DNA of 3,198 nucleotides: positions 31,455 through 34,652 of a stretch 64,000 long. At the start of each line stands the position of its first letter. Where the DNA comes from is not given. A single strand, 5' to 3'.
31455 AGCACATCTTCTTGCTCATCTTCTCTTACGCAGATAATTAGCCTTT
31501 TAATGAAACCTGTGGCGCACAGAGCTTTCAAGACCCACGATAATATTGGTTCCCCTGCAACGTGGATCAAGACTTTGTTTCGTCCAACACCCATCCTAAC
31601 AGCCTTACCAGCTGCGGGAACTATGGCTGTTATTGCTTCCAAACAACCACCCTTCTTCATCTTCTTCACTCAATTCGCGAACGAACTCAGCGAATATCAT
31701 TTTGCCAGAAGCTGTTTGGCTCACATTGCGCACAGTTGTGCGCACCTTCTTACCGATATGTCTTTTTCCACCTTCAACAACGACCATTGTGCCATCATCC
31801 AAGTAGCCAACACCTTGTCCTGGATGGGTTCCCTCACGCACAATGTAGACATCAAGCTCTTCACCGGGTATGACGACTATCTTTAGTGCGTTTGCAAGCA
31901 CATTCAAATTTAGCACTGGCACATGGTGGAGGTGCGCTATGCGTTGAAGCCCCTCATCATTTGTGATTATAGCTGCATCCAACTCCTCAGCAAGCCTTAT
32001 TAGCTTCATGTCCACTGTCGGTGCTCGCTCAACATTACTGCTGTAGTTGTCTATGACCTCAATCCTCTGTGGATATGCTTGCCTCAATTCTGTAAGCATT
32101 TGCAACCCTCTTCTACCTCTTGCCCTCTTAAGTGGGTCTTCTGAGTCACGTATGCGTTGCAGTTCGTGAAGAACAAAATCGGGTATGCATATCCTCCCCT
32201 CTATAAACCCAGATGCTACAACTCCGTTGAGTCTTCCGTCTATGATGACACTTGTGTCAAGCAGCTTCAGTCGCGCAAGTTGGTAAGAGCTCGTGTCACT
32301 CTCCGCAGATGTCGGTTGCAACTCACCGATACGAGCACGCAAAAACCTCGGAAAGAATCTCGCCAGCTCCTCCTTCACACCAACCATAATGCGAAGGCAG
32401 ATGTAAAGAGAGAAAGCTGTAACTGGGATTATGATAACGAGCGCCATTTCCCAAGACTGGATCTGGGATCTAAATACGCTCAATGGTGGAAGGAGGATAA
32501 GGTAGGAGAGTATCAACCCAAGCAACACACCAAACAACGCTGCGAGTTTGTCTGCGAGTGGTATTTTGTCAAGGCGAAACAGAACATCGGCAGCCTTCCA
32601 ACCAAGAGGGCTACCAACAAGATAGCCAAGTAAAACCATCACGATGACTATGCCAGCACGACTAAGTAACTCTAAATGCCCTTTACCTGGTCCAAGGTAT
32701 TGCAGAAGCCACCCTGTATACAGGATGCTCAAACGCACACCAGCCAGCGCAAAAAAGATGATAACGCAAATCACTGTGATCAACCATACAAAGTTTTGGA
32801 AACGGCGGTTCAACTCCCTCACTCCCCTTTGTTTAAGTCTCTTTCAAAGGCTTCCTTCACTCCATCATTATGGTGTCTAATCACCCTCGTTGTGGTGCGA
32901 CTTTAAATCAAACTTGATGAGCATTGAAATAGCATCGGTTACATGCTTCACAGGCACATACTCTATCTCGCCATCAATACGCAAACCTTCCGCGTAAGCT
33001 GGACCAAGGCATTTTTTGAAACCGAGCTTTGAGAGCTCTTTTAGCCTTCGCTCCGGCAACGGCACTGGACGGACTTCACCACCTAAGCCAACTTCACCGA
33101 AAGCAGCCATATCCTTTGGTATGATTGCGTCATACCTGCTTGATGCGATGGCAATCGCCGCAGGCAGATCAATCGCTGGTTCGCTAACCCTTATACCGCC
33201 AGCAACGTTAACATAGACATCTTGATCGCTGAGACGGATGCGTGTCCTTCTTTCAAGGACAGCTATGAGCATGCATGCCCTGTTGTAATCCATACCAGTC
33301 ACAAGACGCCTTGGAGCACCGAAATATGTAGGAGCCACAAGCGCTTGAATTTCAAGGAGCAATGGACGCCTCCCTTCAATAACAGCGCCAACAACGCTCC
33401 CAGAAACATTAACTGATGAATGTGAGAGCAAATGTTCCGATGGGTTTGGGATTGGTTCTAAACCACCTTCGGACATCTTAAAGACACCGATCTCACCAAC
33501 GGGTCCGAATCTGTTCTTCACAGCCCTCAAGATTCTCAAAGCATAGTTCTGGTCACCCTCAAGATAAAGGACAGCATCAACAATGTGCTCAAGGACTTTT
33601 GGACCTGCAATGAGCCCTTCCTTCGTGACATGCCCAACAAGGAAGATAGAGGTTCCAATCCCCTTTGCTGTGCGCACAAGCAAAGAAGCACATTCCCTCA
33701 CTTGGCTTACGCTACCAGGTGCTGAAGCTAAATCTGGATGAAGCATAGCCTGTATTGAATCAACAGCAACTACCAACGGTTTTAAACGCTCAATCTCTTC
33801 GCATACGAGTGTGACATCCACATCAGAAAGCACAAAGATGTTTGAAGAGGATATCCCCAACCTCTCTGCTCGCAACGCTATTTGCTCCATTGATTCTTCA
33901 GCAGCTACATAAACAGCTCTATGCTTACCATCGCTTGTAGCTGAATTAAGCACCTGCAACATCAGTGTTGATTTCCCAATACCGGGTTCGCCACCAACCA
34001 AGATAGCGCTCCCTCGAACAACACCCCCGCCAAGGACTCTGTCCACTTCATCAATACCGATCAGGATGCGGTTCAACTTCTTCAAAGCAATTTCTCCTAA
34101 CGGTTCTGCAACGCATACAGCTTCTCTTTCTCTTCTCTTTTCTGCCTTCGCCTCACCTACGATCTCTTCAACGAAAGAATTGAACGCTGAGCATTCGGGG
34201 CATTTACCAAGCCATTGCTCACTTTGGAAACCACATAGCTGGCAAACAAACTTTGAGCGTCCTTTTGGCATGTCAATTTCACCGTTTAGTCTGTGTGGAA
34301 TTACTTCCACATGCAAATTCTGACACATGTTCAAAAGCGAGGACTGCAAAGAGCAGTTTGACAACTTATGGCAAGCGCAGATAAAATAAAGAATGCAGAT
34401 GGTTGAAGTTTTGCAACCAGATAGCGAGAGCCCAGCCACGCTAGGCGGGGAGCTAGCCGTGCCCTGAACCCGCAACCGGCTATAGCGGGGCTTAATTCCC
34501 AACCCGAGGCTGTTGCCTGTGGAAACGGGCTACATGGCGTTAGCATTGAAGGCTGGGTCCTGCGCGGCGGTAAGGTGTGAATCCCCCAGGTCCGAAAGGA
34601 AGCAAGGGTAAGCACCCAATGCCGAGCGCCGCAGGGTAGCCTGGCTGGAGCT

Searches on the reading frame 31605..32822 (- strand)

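Call 57: search_protein_families(library=pfam, proteins=[window:31605-32822:-], max_evalue=0.001)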
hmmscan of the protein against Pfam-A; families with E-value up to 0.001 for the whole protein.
window:31605-32822:- (405 aa): 4 families
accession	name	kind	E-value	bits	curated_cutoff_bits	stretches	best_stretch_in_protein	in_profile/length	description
PF01850.27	PIN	-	1.6e-09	38.8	23.6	1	187-297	2-119/120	PIN domain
PF01938.26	TRAM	-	8e-08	32.5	21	1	319-364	4-48/61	TRAM domain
PF08745.17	PIN_5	-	6.2e-05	22.9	27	1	270-313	157-200/205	PINc domain ribonuclease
PF13638.12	PIN_4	-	0.00045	21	21.9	1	188-305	3-130/132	PIN domain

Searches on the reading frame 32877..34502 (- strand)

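Call 57: search_protein_families(library=pfam, proteins=[window:32877-34502:-], max_evalue=0.001)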
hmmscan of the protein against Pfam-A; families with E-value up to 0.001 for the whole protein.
window:32877-34502:- (541 aa): 9 families
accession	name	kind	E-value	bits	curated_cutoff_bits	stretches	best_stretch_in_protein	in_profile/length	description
PF06745.19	ATPase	-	1.8e-16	60.6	26.6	1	148-218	3-73/231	KaiC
PF18073.7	Zn_ribbon_LapB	-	7.7e-11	41.9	25.7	1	85-112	1-28/28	Rubredoxin metal binding domain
PF13481.12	AAA_25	-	9.9e-11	42.1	27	1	150-296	19-194/195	AAA domain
PF13401.12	AAA_22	-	2.1e-07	31.7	27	1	165-291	6-123/130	AAA domain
PF03796.21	DnaB_C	-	1e-05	25.5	27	1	149-251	5-110/255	DnaB-like helicase C terminal domain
PF13541.12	ChlI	-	1.2e-05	25.6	27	1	421-501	37-118/121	Subunit ChlI of Mg-chelatase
PF13191.12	AAA_16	-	4.8e-05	24.3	32.6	1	161-199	19-55/167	AAA ATPase domain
PF25199.1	nSTAND_NTPase5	-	0.00015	22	34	0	164-241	41-116/145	Novel STAND NTPase 5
PF00154.27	RecA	-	0.00046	20.2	27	1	135-230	22-114/262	recA bacterial DNA recombination protein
